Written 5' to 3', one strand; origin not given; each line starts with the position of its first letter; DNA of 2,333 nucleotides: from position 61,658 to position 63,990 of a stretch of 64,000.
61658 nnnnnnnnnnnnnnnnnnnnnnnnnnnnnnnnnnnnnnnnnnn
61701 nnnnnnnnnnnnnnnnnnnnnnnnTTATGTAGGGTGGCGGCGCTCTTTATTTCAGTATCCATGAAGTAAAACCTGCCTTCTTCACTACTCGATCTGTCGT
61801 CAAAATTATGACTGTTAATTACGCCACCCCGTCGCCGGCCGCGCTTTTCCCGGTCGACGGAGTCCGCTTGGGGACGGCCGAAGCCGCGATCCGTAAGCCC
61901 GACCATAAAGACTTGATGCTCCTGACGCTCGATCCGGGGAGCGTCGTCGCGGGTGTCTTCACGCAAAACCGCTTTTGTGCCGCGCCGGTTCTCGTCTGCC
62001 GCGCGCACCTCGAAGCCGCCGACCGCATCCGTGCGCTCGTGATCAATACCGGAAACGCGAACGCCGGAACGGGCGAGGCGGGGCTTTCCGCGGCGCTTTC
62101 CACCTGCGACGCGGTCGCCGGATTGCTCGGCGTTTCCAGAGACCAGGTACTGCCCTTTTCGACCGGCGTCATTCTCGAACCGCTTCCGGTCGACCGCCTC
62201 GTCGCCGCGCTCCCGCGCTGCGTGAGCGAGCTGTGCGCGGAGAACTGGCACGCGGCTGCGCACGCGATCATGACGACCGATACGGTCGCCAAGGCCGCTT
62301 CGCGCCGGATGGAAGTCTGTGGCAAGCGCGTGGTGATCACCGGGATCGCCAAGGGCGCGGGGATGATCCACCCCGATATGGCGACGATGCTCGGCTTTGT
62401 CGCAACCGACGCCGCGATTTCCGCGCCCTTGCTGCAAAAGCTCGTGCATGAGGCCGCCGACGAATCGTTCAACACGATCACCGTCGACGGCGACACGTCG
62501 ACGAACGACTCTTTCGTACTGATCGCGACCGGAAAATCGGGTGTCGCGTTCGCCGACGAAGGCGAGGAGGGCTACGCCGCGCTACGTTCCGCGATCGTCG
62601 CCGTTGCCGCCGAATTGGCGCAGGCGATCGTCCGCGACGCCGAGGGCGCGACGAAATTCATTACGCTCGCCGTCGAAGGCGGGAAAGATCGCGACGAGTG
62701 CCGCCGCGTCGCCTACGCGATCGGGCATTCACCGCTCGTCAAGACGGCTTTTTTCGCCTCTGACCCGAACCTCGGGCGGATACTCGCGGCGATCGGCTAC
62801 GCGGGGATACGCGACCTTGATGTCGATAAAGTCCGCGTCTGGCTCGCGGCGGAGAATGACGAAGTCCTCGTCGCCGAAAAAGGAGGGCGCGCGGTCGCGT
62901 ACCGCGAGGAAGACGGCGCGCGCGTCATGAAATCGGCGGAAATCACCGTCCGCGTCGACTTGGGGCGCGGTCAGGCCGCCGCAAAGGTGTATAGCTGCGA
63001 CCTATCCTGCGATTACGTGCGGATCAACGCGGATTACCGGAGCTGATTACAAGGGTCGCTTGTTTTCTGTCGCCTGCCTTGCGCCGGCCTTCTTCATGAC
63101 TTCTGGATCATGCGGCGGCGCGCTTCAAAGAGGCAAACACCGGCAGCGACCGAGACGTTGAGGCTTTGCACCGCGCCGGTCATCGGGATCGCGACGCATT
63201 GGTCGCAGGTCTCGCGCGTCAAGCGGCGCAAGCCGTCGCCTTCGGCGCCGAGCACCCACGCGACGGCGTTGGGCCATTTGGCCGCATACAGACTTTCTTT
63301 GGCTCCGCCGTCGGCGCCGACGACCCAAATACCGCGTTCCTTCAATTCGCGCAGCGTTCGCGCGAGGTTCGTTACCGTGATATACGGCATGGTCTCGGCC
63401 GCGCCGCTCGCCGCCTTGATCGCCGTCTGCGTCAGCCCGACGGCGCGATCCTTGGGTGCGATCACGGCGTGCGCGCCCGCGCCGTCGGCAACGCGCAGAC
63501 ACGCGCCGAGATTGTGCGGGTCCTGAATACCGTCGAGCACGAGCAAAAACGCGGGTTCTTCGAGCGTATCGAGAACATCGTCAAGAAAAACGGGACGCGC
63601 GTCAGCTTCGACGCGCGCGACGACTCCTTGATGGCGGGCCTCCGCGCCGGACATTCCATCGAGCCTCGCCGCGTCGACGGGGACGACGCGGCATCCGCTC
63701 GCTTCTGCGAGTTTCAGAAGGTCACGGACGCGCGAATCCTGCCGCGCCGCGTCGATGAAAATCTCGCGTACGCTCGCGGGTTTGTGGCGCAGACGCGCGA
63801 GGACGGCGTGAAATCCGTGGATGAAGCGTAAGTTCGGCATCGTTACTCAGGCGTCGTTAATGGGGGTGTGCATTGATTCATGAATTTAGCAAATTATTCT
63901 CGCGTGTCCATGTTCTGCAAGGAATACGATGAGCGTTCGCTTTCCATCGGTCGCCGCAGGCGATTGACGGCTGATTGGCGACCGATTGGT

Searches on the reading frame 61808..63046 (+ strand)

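Call 93: search_protein_families(library=pfam, proteins=[window:61808-63046:+], max_evalue=0.00001)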
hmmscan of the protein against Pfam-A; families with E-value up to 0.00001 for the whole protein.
window:61808-63046:+ (412 aa): 1 family
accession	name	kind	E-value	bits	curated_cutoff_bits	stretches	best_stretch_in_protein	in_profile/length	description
PF01960.23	ArgJ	-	6.1e-142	473.2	32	1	22-412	3-377/377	ArgJ family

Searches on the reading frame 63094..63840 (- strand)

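Call 93: search_protein_families(library=pfam, proteins=[window:63094-63840:-], max_evalue=0.00001)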
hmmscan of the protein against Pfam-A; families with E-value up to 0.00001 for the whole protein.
window:63094-63840:- (248 aa): 2 families
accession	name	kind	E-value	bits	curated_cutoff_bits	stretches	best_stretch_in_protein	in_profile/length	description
PF00588.24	SpoU_methylase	-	1.9e-43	148.4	29.7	1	98-238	2-142/142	SpoU rRNA Methylase family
PF08032.17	SpoU_sub_bind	-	1.6e-16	60.8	22.8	1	6-79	1-72/76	RNA 2'-O ribose methyltransferase substrate binding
